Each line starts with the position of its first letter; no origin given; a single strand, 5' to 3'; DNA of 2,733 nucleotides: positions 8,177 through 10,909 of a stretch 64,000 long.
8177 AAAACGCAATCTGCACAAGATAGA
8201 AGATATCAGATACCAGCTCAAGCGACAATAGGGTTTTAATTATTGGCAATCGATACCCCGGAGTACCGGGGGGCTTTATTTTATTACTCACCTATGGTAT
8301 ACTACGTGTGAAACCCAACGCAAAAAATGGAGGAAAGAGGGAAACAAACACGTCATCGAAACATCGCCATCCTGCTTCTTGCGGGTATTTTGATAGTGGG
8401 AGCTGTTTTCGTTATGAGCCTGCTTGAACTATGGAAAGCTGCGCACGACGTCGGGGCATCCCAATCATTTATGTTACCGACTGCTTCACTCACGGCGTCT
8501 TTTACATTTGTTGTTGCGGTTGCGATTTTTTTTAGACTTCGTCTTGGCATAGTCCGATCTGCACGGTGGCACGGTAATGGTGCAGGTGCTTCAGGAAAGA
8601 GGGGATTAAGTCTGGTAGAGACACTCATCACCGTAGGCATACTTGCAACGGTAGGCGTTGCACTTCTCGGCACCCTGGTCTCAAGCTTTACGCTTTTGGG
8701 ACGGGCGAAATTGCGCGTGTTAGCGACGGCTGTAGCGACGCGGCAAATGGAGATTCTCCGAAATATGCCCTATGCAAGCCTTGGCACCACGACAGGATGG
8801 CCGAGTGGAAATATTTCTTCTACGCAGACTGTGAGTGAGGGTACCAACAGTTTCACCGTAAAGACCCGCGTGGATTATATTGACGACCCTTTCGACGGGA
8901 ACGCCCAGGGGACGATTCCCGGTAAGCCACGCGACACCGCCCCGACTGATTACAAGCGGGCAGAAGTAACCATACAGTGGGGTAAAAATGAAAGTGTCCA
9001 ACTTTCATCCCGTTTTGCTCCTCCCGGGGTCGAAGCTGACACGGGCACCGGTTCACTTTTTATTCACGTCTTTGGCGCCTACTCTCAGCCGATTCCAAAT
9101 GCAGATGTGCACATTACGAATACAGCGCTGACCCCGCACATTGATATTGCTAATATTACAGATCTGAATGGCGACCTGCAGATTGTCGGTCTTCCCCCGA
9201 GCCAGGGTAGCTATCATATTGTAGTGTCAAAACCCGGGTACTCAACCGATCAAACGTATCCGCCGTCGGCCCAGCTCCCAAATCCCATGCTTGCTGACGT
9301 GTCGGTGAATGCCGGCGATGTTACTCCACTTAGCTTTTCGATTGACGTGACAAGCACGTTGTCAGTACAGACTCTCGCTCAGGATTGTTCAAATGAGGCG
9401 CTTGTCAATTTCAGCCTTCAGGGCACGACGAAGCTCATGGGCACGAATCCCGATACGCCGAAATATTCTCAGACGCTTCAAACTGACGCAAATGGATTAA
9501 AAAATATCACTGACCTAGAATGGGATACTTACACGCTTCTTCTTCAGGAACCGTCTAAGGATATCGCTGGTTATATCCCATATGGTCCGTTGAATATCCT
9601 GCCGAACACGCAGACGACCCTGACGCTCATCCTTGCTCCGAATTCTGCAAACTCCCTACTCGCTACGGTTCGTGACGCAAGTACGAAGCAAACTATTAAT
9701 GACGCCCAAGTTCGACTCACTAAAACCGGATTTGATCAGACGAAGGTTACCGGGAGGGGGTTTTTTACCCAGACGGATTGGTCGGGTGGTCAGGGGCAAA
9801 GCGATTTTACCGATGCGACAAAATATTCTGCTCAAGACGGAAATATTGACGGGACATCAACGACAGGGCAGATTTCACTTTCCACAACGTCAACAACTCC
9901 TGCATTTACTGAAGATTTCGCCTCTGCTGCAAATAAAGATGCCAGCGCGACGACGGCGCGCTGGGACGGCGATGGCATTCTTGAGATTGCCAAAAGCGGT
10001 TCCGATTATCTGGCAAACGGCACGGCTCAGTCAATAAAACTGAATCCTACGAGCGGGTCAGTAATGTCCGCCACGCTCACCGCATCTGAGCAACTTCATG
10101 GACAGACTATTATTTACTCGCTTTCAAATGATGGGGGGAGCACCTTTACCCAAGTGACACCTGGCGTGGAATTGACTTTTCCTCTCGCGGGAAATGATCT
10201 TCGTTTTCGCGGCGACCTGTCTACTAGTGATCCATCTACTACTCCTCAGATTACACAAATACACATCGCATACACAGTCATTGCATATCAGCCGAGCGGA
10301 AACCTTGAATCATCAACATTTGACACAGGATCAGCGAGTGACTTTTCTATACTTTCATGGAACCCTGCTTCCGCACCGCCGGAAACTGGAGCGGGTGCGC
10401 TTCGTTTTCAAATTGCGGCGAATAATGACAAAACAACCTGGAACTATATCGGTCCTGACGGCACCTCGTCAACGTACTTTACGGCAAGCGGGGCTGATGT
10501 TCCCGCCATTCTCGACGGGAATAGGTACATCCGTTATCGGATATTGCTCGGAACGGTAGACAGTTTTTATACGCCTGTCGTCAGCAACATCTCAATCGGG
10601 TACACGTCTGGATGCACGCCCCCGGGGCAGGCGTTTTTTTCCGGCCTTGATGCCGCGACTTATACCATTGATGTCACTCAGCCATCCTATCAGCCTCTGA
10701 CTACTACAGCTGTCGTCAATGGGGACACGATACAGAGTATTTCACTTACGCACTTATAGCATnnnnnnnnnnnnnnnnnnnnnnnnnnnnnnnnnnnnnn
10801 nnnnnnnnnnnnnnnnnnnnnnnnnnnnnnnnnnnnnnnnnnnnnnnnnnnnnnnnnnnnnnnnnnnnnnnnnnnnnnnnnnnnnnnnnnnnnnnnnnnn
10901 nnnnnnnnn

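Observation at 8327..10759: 810-aa pilin-like adhesin with an unusually long, hydrophobic pre-pilin N-terminal region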

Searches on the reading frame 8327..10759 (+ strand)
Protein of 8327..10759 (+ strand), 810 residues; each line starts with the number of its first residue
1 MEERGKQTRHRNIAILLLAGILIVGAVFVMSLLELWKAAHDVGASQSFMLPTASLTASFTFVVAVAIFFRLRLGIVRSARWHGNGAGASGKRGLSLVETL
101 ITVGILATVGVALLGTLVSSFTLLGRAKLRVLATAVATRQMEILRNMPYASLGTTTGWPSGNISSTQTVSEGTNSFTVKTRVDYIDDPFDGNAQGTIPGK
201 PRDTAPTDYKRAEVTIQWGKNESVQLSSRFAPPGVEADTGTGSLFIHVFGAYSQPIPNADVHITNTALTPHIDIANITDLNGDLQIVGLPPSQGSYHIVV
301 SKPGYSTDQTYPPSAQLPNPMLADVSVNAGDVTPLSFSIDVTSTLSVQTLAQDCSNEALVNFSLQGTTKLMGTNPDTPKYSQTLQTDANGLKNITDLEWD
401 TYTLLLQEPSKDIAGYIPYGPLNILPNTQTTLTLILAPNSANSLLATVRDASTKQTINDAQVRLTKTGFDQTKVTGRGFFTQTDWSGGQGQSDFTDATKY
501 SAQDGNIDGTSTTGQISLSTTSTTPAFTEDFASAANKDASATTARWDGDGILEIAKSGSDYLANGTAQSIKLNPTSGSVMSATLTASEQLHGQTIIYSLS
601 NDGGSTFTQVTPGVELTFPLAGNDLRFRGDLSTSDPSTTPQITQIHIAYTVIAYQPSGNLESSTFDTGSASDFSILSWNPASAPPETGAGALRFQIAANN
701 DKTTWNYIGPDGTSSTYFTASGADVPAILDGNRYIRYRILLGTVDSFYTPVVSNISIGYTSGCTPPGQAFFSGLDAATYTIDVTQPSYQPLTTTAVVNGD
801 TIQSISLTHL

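Call 4: search_protein_families(library=pfam, proteins=[window:8327-10759:+], max_evalue=0.1)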
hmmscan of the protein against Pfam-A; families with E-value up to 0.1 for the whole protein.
window:8327-10759:+ (810 aa): 3 families
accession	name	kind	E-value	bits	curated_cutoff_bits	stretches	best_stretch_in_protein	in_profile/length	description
PF13620.12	CarboxypepD_reg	-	1.9e-13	51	32.3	1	248-338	6-80/82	Carboxypeptidase regulatory-like domain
PF13715.12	CarbopepD_reg_2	-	0.00057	20.3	32.2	0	253-309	11-59/88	CarboxypepD_reg-like domain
PF08308.17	PEGA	-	0.0011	19.3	20.8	0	753-807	13-65/71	PEGA domain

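Call 5: find_homologous_proteins(query=window:8327-10759:+, max_evalue=0.001)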
Query window:8327-10759:+ (810 aa): 294 proteins with E <= 0.001 among 8000 candidates; the best 120 are listed.
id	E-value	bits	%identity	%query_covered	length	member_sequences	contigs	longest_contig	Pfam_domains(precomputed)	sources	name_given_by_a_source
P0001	0.0e+0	1785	100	100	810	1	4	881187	PF13620.13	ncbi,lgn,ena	-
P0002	2.6e-290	984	57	99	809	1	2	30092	PF13620.13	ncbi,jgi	ncbi:MAG: carboxypeptidase-like regulatory domain-containing protein [Patescibacteria group bacteriu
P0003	4.8e-231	788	52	89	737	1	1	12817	PF13715.13,PF13620.13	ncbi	-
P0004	1.0e-218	747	51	89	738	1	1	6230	PF13715.13,PF17802.8,PF13620.13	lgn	-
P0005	4.2e-212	725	50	89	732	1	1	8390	PF13715.13,PF07963.18,PF17802.8,PF13620.13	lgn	-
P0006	4.9e-211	722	48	90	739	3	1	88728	PF17802.8,PF13620.13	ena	-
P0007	1.0e-209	717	51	88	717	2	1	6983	PF13620.13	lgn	-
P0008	1.2e-209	717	48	88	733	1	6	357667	PF13620.13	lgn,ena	-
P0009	9.0e-207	707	48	89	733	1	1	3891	PF13620.13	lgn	-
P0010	1.5e-205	703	48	88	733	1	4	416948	PF13620.13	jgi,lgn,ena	jgi:prepilin-type N-terminal cleavage/methylation domain-containing protein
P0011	1.8e-199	683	47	85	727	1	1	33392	PF13715.13,PF17802.8,PF13620.13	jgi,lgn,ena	-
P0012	5.2e-197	675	47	88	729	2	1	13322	PF13620.13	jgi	-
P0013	1.7e-194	667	47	89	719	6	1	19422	PF13620.13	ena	-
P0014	1.0e-189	651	46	92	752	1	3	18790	PF13715.13,PF13620.13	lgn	-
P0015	8.5e-188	645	47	88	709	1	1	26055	PF13620.13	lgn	-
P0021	2.4e-179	617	45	89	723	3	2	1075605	PF13715.13,PF08308.18,PF13620.13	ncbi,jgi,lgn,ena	ncbi:MAG: carboxypeptidase regulatory-like domain-containing protein [Patescibacteria group bacteriu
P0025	2.0e-174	601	43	89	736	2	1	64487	PF07963.18,PF13620.13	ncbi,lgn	-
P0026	1.1e-173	598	43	89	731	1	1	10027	PF13715.13,PF07963.18,PF13620.13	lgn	-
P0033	7.6e-160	552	40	88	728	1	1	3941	PF13715.13,PF07963.18,PF17802.8,PF13620.13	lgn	-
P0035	9.2e-156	539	47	70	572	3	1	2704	PF07963.18,PF13620.13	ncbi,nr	ncbi:prepilin-type N-terminal cleavage/methylation domain-containing protein, partial [Patescibacter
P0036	1.1e-155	539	39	90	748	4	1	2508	PF13715.13,PF07963.18,PF13620.13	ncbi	-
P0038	5.5e-149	516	45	53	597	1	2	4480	PF13715.13,PF07963.18,PF08308.18,PF17802.8,PF13620.13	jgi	jgi:prepilin-type N-terminal cleavage/methylation domain-containing protein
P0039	1.6e-140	488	42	53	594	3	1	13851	PF07963.18,PF13620.13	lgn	-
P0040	2.3e-139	485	40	53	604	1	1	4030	PF07963.18,PF17802.8,PF13620.13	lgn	-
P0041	4.4e-139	484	36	72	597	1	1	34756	PF07963.18,PF17802.8,PF13620.13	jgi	-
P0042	2.5e-138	481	43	53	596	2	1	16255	PF13715.13,PF07963.18,PF13620.13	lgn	-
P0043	1.3e-137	479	42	53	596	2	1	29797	PF13715.13,PF07963.18,PF13620.13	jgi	jgi:hypothetical protein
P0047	2.2e-136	475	44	53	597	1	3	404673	PF13715.13,PF07963.18,PF13620.13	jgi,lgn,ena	-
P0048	4.7e-136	474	43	53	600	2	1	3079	PF07963.18,PF13620.13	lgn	-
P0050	5.6e-136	473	37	69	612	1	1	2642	PF07963.18,PF13620.13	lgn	-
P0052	3.7e-135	471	41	53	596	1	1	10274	PF13715.13,PF07963.18,PF13620.13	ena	-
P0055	2.8e-133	464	40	53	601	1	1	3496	PF13715.13,PF07963.18,PF17802.8,PF13620.13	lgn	-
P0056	6.7e-133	463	42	53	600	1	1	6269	PF07963.18,PF13620.13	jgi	jgi:type II secretory pathway pseudopilin PulG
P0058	5.2e-132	460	42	54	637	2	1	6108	PF13715.13,PF07963.18,PF08308.18,PF13620.13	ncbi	-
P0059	5.7e-131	457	35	69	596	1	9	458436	PF07963.18,PF13620.13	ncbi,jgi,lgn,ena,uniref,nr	ncbi:MAG: hypothetical protein UT86_C0004G0077 [Candidatus Magasanikbacteria bacterium GW2011_GWC2_4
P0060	2.5e-130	455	41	53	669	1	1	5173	PF13715.13,PF07963.18,PF17802.8,PF13620.13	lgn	-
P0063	4.0e-130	454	41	54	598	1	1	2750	PF13715.13,PF07963.18,PF17802.8,PF13620.13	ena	-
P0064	1.2e-129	452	39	52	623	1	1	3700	PF07963.18,PF13620.13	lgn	-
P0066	6.1e-129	450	35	71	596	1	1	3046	PF13715.13,PF07963.18,PF13620.13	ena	-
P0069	9.2e-128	446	39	53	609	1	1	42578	PF07963.18,PF13620.13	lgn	-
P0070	4.9e-127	444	39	55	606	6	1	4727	PF13715.13,PF07963.18,PF13620.13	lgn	-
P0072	1.5e-126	442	34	71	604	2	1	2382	PF07963.18,PF17802.8,PF13620.13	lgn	-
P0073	1.7e-126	442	40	53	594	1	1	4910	PF13715.13,PF07963.18,PF13620.13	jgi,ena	-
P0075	2.6e-126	441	35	69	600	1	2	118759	PF07963.18,PF13620.13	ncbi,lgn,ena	ncbi:MAG: prepilin-type N-terminal cleavage/methylation domain-containing protein [bacterium]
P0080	7.5e-125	437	40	53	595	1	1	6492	PF07963.18,PF13620.13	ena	-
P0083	6.4e-124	434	40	53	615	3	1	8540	PF07963.18,PF13620.13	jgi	jgi:prepilin-type N-terminal cleavage/methylation domain-containing protein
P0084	9.0e-124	433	40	53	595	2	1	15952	PF13715.13,PF07963.18,PF17802.8,PF13620.13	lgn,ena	-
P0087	1.9e-123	432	36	71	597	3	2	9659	PF13715.13,PF07963.18,PF13620.13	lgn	-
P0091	6.6e-123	430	38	53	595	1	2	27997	PF07963.18,PF13620.13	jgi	-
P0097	6.9e-122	427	35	72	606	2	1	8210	PF07963.18,PF13620.13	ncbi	-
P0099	1.7e-121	426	39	53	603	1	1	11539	PF13715.13,PF07963.18,PF08308.18,PF13620.13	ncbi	-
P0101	2.6e-121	425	38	54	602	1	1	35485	PF07963.18,PF13620.13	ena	-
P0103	2.9e-121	425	39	53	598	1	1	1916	PF07963.18,PF13620.13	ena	-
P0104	5.1e-121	424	38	53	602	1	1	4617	PF13715.13,PF07963.18,PF13620.13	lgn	-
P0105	5.3e-121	424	36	69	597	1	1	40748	PF13715.13,PF07963.18,PF13620.13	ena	-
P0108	7.5e-121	423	41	53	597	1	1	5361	PF13715.13,PF07963.18,PF17802.8,PF13620.13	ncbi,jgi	ncbi:MAG: hypothetical protein RI911_699 [Candidatus Parcubacteria bacterium]|jgi:hypothetical prote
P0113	9.4e-120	420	39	55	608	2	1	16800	PF13715.13,PF07963.18,PF13620.13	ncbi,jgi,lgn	-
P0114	1.2e-119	419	33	70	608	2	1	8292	PF07963.18,PF13620.13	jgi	jgi:prepilin-type N-terminal cleavage/methylation domain-containing protein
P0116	2.0e-119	419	38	53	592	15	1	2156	PF07963.18,PF13620.13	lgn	-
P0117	8.4e-119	417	35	71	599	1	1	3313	PF13715.13,PF07963.18,PF13620.13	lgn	-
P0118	1.3e-118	416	38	53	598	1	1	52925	PF13715.13,PF07963.18,PF17802.8,PF13620.13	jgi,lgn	-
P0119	1.3e-118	416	36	69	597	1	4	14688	PF13715.13,PF07963.18,PF13620.13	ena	-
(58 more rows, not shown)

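Call 9: find_encoding_contigs(protein=P0002, flank=6000, max_places=4)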
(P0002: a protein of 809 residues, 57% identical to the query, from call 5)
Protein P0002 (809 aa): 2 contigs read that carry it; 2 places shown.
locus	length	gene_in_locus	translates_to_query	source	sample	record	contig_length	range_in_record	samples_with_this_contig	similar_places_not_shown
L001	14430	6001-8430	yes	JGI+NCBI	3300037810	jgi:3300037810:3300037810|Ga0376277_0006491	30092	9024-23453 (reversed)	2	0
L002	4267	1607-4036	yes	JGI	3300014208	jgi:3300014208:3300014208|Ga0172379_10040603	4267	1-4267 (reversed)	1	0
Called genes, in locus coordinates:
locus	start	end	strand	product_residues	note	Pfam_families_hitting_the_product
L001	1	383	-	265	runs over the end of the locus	PF02900:LigB, PF01875:Memo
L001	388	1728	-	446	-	-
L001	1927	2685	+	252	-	PF03808:Glyco_tran_WecG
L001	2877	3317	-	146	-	-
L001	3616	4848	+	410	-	PF13742:tRNA_anti_2, PF01336:tRNA_anti-codon, PF02601:Exonuc_VII_L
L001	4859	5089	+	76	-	PF02609:Exonuc_VII_S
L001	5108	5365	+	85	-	-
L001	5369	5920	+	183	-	PF01997:Translin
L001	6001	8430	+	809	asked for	PF13620:CarboxypepD_reg (faint)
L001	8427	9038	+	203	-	-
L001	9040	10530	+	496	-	PF14341:PilX_N (weak)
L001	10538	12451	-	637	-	PF00041:fn3 (weak), PF01839:FG-GAP (faint), PF19077:Big_13 (faint), PF13517:FG-GAP_3 (weak), PF25292:Beta-prop_CGLA (faint), PF13517:FG-GAP_3 (weak)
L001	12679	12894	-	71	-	-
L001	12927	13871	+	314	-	PF00892:EamA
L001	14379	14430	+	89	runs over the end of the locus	-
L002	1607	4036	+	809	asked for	PF13620:CarboxypepD_reg (faint)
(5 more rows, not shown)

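Call 15: find_encoding_contigs(protein=P0003, flank=5000, max_places=2)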
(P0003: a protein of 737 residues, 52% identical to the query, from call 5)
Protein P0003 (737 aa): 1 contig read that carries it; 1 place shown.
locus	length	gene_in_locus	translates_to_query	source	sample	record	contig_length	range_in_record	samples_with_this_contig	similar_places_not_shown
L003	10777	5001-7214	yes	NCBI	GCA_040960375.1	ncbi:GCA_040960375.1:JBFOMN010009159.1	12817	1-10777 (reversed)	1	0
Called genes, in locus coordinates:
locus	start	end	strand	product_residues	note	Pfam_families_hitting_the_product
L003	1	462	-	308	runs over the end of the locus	-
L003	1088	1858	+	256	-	PF00459:Inositol_P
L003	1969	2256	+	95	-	PF06172:Cupin_5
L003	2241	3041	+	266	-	PF00459:Inositol_P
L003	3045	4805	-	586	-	PF00664:ABC_membrane, PF00005:ABC_tran, PF02463:SMC_N (weak)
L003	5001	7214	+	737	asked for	PF13620:CarboxypepD_reg, PF13715:CarbopepD_reg_2 (faint)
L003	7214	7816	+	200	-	PF07963:N_methyl (faint)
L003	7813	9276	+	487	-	-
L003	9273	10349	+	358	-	-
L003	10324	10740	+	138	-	-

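Call 16: find_encoding_contigs(protein=P0008, flank=5000, max_places=2)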
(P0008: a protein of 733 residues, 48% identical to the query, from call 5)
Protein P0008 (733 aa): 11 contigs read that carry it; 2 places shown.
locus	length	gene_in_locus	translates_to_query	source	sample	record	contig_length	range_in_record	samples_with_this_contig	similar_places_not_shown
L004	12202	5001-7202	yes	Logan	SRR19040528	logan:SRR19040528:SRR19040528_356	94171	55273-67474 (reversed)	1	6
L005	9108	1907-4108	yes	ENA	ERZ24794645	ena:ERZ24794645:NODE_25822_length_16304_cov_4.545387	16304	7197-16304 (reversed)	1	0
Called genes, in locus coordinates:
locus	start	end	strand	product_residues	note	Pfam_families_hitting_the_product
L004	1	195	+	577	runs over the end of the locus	PF05157:MshEN, PF00437:T2SSE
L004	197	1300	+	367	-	PF00482:T2SSF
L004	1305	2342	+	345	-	PF11104:PilM_2, PF06723:MreB_Mbl (faint), PF14450:FtsA (weak)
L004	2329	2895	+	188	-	PF05137:PilN (weak)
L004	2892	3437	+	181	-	PF04350:PilO (weak)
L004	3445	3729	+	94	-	-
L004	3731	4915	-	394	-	PF00266:Aminotran_5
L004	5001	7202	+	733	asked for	PF13620:CarboxypepD_reg (weak)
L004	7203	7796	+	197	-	PF07963:N_methyl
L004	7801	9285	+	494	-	-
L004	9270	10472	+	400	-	PF18884:TSP3_bac (faint)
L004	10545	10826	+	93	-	PF01016:Ribosomal_L27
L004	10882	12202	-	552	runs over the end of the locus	PF01656:CbiA (weak), PF06418:CTP_synth_N, PF00117:GATase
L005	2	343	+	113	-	?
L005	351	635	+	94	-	-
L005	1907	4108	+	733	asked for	PF13620:CarboxypepD_reg (weak)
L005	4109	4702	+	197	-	PF07963:N_methyl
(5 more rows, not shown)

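Call 17: find_encoding_contigs(protein=P0014, flank=5000, max_places=2)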
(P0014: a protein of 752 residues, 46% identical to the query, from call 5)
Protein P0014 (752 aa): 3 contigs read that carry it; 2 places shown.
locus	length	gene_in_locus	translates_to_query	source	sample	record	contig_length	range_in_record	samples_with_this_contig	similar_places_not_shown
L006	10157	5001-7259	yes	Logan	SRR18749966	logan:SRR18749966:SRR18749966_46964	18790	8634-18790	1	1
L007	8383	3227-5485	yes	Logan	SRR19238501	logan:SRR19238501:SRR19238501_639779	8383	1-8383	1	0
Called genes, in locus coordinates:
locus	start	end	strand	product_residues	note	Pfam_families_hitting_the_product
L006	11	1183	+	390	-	PF18914:DUF5666 (faint)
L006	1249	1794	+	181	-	-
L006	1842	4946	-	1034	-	PF13620:CarboxypepD_reg, PF17210:SdrD_B (weak), PF17802:SpaA (weak), PF13620:CarboxypepD_reg (weak), PF20144:TIG_SUH (weak)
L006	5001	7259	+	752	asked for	PF13620:CarboxypepD_reg, PF13715:CarbopepD_reg_2 (faint)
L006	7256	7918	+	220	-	-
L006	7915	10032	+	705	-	-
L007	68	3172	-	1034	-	PF13620:CarboxypepD_reg, PF17210:SdrD_B (weak), PF17802:SpaA (weak), PF13620:CarboxypepD_reg (weak), PF20144:TIG_SUH (weak)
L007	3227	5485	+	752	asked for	PF13620:CarboxypepD_reg, PF13715:CarbopepD_reg_2 (faint)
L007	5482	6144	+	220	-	-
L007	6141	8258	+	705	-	-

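Call 28: list_cluster_members(proteins=[P0001, P0002])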
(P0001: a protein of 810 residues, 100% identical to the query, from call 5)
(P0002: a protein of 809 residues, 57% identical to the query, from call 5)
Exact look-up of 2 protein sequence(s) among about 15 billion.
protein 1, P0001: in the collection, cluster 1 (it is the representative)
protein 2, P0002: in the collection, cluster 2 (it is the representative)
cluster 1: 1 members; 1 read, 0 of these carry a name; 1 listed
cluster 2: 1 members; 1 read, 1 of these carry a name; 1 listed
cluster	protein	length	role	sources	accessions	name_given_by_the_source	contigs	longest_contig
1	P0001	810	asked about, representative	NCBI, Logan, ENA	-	-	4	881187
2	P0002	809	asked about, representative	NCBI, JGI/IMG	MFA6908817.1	MAG: carboxypeptidase-like regulatory domain-containing protein [Patescibacteria group ... | hypothetical protein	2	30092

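Call 29: find_encoding_contigs(protein=P0001, flank=1000, max_places=6)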
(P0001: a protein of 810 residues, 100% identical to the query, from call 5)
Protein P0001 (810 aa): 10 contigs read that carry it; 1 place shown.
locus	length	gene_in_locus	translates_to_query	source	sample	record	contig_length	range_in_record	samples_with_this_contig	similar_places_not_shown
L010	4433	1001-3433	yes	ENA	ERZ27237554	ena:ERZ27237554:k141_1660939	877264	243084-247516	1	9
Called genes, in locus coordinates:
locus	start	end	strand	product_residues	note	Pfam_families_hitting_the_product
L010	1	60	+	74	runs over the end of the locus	PF02609:Exonuc_VII_S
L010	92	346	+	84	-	-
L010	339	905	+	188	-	PF01997:Translin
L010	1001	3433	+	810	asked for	PF13620:CarboxypepD_reg (weak)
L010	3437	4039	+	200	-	PF07963:N_methyl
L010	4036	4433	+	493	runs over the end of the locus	-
